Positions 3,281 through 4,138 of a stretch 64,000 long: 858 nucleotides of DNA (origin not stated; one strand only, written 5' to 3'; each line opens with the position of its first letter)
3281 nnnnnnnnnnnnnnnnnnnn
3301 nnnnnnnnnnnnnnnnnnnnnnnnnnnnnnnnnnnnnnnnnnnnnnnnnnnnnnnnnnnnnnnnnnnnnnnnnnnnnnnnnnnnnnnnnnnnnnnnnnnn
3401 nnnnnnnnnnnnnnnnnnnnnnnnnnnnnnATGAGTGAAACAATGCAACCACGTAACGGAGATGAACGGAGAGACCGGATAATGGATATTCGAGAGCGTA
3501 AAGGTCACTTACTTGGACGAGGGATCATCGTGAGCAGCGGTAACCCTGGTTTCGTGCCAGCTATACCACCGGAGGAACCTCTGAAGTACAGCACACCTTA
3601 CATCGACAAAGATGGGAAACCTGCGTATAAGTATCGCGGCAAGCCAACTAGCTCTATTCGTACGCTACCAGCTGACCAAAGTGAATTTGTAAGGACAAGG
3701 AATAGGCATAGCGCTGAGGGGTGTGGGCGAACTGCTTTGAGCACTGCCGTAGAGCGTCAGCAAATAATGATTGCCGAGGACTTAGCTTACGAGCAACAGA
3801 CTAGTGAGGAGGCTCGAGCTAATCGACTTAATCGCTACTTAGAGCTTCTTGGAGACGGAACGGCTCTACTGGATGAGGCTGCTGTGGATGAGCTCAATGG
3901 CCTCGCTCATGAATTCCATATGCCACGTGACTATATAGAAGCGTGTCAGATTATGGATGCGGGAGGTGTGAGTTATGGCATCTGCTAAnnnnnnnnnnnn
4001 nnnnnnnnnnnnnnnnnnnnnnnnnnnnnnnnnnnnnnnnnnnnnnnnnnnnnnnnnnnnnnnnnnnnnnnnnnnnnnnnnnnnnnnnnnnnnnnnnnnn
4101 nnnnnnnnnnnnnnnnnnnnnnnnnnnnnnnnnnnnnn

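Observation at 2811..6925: Indole-salvage style trp module: trpR-like, leader, two unknown coupled ORFs, trpB, trpA, trpS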

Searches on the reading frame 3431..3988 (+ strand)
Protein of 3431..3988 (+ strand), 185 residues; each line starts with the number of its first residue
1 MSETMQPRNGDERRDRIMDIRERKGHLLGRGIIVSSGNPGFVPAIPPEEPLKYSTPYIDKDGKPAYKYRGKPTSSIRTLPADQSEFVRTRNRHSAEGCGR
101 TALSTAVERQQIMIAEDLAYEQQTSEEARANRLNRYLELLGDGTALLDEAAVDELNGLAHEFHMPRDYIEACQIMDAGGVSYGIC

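Call 3: search_protein_families(library=pfam, proteins=[window:3431-3988:+], max_evalue=0.01)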
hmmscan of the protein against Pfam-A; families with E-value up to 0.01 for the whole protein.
window:3431-3988:+ (185 aa): 0 families

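Call 9: find_encoding_contigs(protein=window:3431-3988:+, flank=10000, max_places=10)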
Protein window:3431-3988:+ (185 aa): 1 contig read that carries it; 1 place shown.
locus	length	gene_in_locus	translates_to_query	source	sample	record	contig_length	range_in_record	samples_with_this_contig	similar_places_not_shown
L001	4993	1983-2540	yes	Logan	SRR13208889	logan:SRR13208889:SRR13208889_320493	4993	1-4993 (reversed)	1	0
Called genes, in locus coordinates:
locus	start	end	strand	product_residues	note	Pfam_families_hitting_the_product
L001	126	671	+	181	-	PF14907:NTP_transf_5 (weak), PF10706:Aminoglyc_resit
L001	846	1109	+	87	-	-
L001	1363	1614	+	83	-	PF01371:Trp_repressor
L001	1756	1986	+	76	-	-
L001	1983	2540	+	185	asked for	-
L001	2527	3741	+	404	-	PF00291:PALP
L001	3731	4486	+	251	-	PF00290:Trp_syntA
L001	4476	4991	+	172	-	?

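Call 10: search_protein_families(library=ncbifam, proteins=[window:3431-3988:+], max_evalue=0.01)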
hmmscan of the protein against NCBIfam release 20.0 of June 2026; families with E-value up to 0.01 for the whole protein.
window:3431-3988:+ (185 aa): 0 families

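Call 11: find_homologous_proteins(query=window:3431-3988:+, max_evalue=0.001)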
Query window:3431-3988:+ (185 aa): 6 proteins with E <= 0.001 among 184 candidates.
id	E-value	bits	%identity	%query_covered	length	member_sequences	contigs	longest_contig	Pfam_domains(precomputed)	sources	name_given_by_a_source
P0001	2.6e-119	414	100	100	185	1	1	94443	-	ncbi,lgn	-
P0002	9.9e-90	317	79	99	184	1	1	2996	-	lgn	-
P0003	4.8e-78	279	70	99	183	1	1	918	-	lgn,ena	-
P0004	4.6e-72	260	65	99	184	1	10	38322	-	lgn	-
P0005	1.1e-66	242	65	92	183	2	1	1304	-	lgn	-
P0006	5.0e-22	97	56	49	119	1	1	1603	-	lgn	-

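Call 12: find_encoding_contigs(protein=P0004, flank=10000, max_places=4)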
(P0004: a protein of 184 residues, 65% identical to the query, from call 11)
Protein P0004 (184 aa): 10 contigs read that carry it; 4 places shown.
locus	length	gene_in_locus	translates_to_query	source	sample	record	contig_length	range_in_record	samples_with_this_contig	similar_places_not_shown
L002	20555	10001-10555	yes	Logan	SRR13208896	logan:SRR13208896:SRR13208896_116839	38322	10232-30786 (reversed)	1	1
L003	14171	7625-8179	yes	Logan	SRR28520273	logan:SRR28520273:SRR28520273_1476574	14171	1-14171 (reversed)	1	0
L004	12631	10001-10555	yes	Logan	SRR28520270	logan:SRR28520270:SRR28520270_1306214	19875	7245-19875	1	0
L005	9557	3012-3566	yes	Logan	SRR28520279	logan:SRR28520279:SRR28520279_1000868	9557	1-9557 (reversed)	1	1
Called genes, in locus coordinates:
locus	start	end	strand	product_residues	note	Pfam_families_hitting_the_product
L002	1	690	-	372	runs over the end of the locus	PF01409:tRNA-synt_2d, PF03147:FDX-ACB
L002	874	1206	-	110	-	-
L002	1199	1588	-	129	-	PF00903:Glyoxalase (weak)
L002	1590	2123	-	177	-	PF02525:Flavodoxin_2, PF03358:FMN_red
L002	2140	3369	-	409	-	PF07690:MFS_1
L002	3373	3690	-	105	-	PF12840:HTH_20, PF01022:HTH_5, PF01978:TrmB (weak)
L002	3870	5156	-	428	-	PF00815:Histidinol_dh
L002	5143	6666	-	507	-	PF00155:Aminotran_1_2, PF08645:PNK3P (weak)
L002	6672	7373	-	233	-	PF01634:HisG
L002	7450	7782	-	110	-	PF01371:Trp_repressor, PF13384:HTH_23 (weak)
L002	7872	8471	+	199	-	PF18967:PycTM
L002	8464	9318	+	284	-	PF00211:Guanylate_cyc (weak)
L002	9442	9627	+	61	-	PF01371:Trp_repressor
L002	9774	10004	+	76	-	-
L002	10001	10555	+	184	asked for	-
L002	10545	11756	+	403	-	PF00291:PALP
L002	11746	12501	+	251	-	PF00290:Trp_syntA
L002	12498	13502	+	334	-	PF00579:tRNA-synt_1b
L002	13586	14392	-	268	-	PF13814:Replic_Relax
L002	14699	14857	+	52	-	-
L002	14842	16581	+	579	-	PF00239:Resolvase, PF07508:Recombinase (weak)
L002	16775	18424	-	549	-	PF24595:DUF7619 (faint)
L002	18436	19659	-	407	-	-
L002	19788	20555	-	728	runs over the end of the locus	PF16927:HisKA_7TM, PF00512:HisKA, PF02518:HATPase_c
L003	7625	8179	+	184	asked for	-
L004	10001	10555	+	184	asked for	-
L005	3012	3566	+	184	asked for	-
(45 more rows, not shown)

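Call 13: find_encoding_contigs(protein=P0002, flank=10000, max_places=3)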
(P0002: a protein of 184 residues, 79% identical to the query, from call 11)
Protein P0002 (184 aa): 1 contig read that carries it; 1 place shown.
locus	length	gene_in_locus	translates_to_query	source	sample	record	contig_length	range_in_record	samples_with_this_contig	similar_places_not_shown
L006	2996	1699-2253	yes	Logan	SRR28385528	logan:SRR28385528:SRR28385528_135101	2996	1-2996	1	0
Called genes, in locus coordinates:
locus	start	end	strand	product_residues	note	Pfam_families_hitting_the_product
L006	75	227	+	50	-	-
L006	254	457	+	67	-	-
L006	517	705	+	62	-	-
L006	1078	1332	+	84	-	PF01371:Trp_repressor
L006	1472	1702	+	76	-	-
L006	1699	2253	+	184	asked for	-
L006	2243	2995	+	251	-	?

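Call 16: find_related_loci(query=A1, collection=genome_contigs, flank=10000)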
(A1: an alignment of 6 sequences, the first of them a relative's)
Query A1 (185 aa) in genome_contigs; peptide patterns used: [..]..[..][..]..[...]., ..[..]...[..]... (x = any residue, [..] = any of these).
166 stretches matched a pattern; 1 encode a relative of the query (tblastn E <= 1e-3); 1 distinct loci.
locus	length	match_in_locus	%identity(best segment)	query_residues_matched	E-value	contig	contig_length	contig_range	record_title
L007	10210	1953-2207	38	1-86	2e-11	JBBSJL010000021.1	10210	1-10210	MAG: Candidatus Saccharimonadales bacterium isolate LS4_metabat2.004 LS4_metabat2.004_K_3610563_L_10210_cov_14.0004, who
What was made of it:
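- The only named relative is a Saccharimonadales MAG (call 16).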

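Call 26: search_protein_representatives(alignment_id=A1)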
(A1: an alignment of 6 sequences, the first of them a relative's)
Query: 6 sequences, 184 profile positions. Proteins with E-value up to 0.001 (for the whole library): 28; up to 1e-10: 20; up to 1e-30: 5. The best 28 are listed.
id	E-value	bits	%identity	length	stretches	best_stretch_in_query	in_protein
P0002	4.5e-108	375.6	-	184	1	1-184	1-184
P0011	3.6e-45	170.5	-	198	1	1-184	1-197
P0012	3.7e-44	167.2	-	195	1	1-184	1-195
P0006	2.2e-41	158.2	-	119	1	1-111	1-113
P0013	3.2e-34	134.8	-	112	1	93-184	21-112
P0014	6.4e-29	117.6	-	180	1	10-183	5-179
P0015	5.8e-28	114.4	-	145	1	1-90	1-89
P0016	1.2e-27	113.4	-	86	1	102-184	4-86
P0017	1.5e-24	103.3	-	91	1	1-87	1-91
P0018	1.6e-24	103.3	-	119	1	96-183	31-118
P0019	4.2e-23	98.6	-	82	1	104-183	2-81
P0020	1.3e-21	93.8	-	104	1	7-91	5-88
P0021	1.7e-19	86.8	-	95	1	1-91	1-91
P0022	3.0e-19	86.0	-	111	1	94-184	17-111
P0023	2.5e-18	83.0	-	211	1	1-111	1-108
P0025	2.3e-14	70.1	-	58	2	1-33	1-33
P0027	3.2e-12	63.1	-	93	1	1-88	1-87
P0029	4.4e-09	52.9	-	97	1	99-183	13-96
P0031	4.7e-08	49.5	-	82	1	101-183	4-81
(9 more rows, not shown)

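Call 29: find_homologous_proteins(query=A3, max_evalue=0.001)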
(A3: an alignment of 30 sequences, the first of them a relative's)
Query A3 (30 sequences) (185 aa, profile of the alignment): 11 proteins with E <= 0.001 among 5717 candidates.
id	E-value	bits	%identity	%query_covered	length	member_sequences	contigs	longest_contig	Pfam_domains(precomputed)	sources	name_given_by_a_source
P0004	3.6e-65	237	65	99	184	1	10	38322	-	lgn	-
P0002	6.4e-63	229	79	99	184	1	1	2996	-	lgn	-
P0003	6.4e-62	226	70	99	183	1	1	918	-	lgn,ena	-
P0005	2.4e-60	221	65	92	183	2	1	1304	-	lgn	-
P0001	1.9e-59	218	100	100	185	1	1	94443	-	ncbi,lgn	-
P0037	2.2e-53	199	49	99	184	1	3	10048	-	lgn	-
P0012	1.0e-50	190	38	99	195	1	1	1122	-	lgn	-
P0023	4.1e-38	149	46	47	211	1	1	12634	-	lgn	-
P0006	6.0e-24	103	56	49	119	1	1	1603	-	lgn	-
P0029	1.1e-18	86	40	46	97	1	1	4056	-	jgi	jgi:hypothetical protein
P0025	3.1e-15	75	56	21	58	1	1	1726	-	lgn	-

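Call 30: find_encoding_contigs(protein=P0037, flank=10000, max_places=3)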
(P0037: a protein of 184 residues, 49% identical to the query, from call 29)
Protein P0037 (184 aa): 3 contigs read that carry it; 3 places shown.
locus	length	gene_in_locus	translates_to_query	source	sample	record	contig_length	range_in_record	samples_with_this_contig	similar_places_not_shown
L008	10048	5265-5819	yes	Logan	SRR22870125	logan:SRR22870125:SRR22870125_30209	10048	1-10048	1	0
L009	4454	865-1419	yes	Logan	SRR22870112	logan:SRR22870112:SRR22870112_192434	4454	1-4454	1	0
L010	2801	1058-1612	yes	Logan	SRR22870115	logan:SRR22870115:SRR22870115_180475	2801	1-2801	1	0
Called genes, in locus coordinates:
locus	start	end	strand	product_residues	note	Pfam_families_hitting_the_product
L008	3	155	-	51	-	?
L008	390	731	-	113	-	-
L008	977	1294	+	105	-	PF01022:HTH_5, PF01978:TrmB, PF12840:HTH_20, PF13412:HTH_24 (weak), PF12802:MarR_2 (weak)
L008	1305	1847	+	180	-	PF02525:Flavodoxin_2, PF03358:FMN_red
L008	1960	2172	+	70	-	-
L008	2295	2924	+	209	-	-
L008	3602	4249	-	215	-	-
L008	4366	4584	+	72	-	PF00857:Isochorismatase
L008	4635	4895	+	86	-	PF01371:Trp_repressor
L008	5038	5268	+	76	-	-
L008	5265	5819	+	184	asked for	-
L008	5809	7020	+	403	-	PF00291:PALP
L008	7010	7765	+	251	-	PF00290:Trp_syntA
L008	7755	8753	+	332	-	PF00579:tRNA-synt_1b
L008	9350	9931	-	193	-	-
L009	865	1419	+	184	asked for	-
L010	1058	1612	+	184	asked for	-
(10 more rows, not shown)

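Call 31: find_encoding_contigs(protein=P0023, flank=10000, max_places=2)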
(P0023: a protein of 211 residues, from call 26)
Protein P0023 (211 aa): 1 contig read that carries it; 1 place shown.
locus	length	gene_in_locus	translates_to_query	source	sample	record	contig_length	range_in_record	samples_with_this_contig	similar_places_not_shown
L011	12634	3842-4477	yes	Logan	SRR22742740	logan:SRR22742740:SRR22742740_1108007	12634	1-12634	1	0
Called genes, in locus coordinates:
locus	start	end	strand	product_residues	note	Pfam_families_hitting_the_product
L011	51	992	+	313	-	PF01193:RNA_pol_L, PF01000:RNA_pol_A_bac, PF03118:RNA_pol_A_CTD, PF26169:HHH_XRCC3_RpoA (weak)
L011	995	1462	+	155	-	PF01196:Ribosomal_L17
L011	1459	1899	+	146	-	PF00572:Ribosomal_L13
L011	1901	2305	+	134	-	PF00380:Ribosomal_S9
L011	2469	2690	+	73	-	-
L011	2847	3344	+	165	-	PF01177:Asp_Glu_race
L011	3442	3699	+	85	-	PF01371:Trp_repressor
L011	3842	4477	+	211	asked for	-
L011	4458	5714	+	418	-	PF00291:PALP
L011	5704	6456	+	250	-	PF00290:Trp_syntA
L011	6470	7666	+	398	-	PF00579:tRNA-synt_1b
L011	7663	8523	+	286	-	PF01479:S4 (weak), PF00849:PseudoU_synth_2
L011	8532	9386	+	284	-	PF13177:DNA_pol3_delta2, PF00004:AAA (faint)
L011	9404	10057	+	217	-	PF25063:ARM_TT21_C (faint), PF12895:ANAPC3 (faint), PF00515:TPR_1, PF07719:TPR_2 (weak), PF13374:TPR_10 (weak), PF13424:TPR_12 (weak), PF00515:TPR_1 (weak), PF07719:TPR_2 (weak), +11 more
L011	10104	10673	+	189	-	-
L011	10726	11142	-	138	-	PF06983:3-dmu-9_3-mt, PF00903:Glyoxalase (weak)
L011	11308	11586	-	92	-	-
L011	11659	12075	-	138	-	-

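Call 32: find_encoding_contigs(protein=P0029, flank=10000, max_places=2)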
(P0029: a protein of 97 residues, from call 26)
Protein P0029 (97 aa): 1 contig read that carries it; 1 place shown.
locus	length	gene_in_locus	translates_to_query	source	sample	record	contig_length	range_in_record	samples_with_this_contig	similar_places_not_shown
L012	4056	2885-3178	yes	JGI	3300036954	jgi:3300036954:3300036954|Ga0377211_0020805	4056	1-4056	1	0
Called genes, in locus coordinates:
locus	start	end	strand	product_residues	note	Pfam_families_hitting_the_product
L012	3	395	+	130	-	?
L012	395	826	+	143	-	PF00572:Ribosomal_L13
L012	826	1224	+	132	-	PF00380:Ribosomal_S9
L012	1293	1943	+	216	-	PF05257:CHAP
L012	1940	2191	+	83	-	-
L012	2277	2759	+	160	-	-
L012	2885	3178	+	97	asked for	-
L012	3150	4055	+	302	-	?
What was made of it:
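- L012 has the C domain with no adjacent trpR (call 32).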

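Call 40: predict_structure(alignment_id=A4)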
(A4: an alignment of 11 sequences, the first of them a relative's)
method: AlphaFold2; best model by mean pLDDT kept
length: 185 residues; sequences in the alignment: 11
mean_pLDDT: 70.2   pTM: 0.38
mean pLDDT of the five models: 70.2, 67.4, 66.8, 63.3, 60.1
residues with pLDDT >= 90: 22; 70-90: 79; 50-70: 54; < 50: 30
segments of 3 or more residues with pLDDT < 50: 1-3, 31-45, 89-98
pLDDT, mean of each block of 10 residues (from residue 1): 56 72 61 42 50 75 76 59 52 47 72 90 90 91 72 87 87 87 64
secondary structure, 60 per line:
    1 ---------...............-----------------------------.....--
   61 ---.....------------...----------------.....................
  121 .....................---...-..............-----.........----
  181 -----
elements in order: H10-24 E54-58 E64-68 H100-141 H149-162 H168-176
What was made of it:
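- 3431..3988 (+): orf185: founding member of an undescribed two-domain family. The N domain is about residues 1-92 (pI 10.0). The C domain is about residues 93-185 (pI 4.4, three helices). Its last codons contain the trpB Shine-Dalgarno sequence (GGAGG) and start codon (tATGg). The C domain has pLDDT 87-91 (call 40).
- The N domain is modelled largely as low-confidence, extended chain (call 40).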

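Call 42: predict_structure(alignment_id=A2)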
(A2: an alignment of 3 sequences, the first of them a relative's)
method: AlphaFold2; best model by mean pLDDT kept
length: 76 residues; sequences in the alignment: 3
mean_pLDDT: 77.7   pTM: 0.65
mean pLDDT of the five models: 77.7, 56.2, 51.1, 45.0, 43.7
residues with pLDDT >= 90: 15; 70-90: 42; 50-70: 10; < 50: 9
segments of 3 or more residues with pLDDT < 50: 67-73
pLDDT, mean of each block of 10 residues (from residue 1): 66 91 89 89 89 82 59 44
secondary structure, 60 per line:
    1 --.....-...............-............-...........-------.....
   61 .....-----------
elements in order: H3-7 H9-23 H25-36 H38-48 H56-65
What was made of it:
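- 3204..3434 (+): orf76: a small acidic protein of unknown family, predicted all-helical. The model has pLDDT 78 (call 42).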

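Call 45: search_solved_structures(query=A3, max_evalue=10)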
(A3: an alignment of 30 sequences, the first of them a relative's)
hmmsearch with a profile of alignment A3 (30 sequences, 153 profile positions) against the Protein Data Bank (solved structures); distinct sequences matched with E-value up to 10: 2.
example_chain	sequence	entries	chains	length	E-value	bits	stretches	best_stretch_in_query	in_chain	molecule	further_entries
8wpl_A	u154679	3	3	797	0.79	13.2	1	62-129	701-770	Short transient receptor potential channel 1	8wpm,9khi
8bvp_A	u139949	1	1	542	0.87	13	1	69-145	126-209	Restriction endonuclease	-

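Call 46: search_solved_structures(query=A2, max_evalue=10)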
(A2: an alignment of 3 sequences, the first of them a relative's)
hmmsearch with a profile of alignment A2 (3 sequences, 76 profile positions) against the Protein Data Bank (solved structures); distinct sequences matched with E-value up to 10: 3.
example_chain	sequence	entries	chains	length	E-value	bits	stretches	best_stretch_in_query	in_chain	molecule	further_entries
23as_0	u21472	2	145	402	0.73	13.3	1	22-60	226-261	Sorting nexin 1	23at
5ynt_A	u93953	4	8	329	1.1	12.8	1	3-35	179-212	aromatic prenyltransferase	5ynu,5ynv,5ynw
5y4g_A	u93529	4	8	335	1.1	12.7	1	3-35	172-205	AmbP3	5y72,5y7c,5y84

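Call 48: fold_search(model_id=the predicted structure, library=pdb)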
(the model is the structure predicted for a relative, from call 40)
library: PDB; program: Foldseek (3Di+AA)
matches with E <= 10: 59; with E <= 0.001: 0
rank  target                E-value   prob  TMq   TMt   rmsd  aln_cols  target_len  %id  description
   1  4ifd_K                2.7e+00  0.06  0.09  0.17  14.8        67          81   22  Crystal structure of an 11-subunit eukaryotic exosome complex bound to RNA (released 2013-02-06)
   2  9hl9_Sf               2.8e+00  0.10  0.10  0.29  11.1        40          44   18  CRYO-EM STRUCTURE OF LEISHMANIA MAJOR 80S RIBOSOME WITH P/E-site tRNA AND mRNA : LM14Cs1H3 sKO STRAIN (released 2025-10-15)
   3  4oo1_J                2.8e+00  0.06  0.11  0.05  12.7        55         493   24  Structure of an Rrp6-RNA exosome complex bound to poly(A) RNA (released 2014-07-02)
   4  8k2a_Lp               2.8e+00  0.06  0.11  0.16  12.6        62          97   14  Cryo-EM structure of the human 55S mitoribosome with Tigecycline (released 2024-07-10)
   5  8rxh_Sf               3.4e+00  0.11  0.13  0.21  10.6        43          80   16  CRYO-EM STRUCTURE OF LEISHMANIA MAJOR 80S RIBOSOME WITH A/P/E-site tRNA AND mRNA : PARENTAL STRAIN (released 2024-05-15)
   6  5c0x_K                3.4e+00  0.09  0.10  0.06  13.6        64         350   12  Structure of a 12-subunit nuclear exosome complex bound to structured RNA (released 2015-08-05)
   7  8azw_T                3.7e+00  0.15  0.19  0.28  15.6        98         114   13  Cryo-EM structure of the plant 60S subunit (released 2023-06-07)
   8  4v19_2                3.9e+00  0.12  0.21  0.21  20.3       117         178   14  Structure of the large subunit of the mammalian mitoribosome, part 1 of 2 (released 2014-10-08)
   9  5a49_E                3.9e+00  0.09  0.11  0.24  14.9        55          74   14  Crystal structure of the LOTUS domain (aa 139-222) of Drosophila Oskar in C222 (released 2015-07-22)
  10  7s78_Q                3.9e+00  0.02  0.12  0.17  25.4       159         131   19  Structure of a cell-entry defective human adenovirus provides insights into precursor proteins and capsid maturation (released 2021-12-01)
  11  5c0w_K                4.2e+00  0.08  0.11  0.04  12.7        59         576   12  Structure of a 12-subunit nuclear exosome complex bound to single-stranded RNA substrates (released 2015-07-29)
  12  6lqs_r6               4.2e+00  0.05  0.08  0.12  14.0        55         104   24  Cryo-EM structure of 90S small subunit preribosomes in transition states (State D) (released 2020-09-16)
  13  6w6l_h                4.4e+00  0.09  0.16  0.27  20.1       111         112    8  Cryo-EM structure of the human ribosome-TMCO1 translocon (released 2020-09-02)
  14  6zlz_E                4.4e+00  0.06  0.10  0.06  13.3        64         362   17  Crystal Structure of Merkel Cell Polyomavirus Virus-like Particle (released 2020-08-05)
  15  7ohr_g                4.7e+00  0.08  0.17  0.29  15.2        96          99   16  Nog1-TAP associated immature ribosomal particle population E from S. cerevisiae (released 2021-11-10)
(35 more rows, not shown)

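Call 49: fold_search(model_id=the predicted structure, library=pdb)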
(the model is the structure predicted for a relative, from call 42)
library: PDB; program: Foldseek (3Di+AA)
matches with E <= 10: 2; with E <= 0.001: 0
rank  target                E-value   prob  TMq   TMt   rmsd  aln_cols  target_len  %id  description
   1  1gv2                  1.0e+01  0.08  0.37  0.29   9.1        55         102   14  CRYSTAL STRUCTURE OF C-MYB R2R3 (released 2003-07-03)
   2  2hjm_C                1.0e+01  0.05  0.32  0.28   7.5        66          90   15  Crystal structure of a singleton protein PF1176 from P. furiosus (released 2007-07-03)
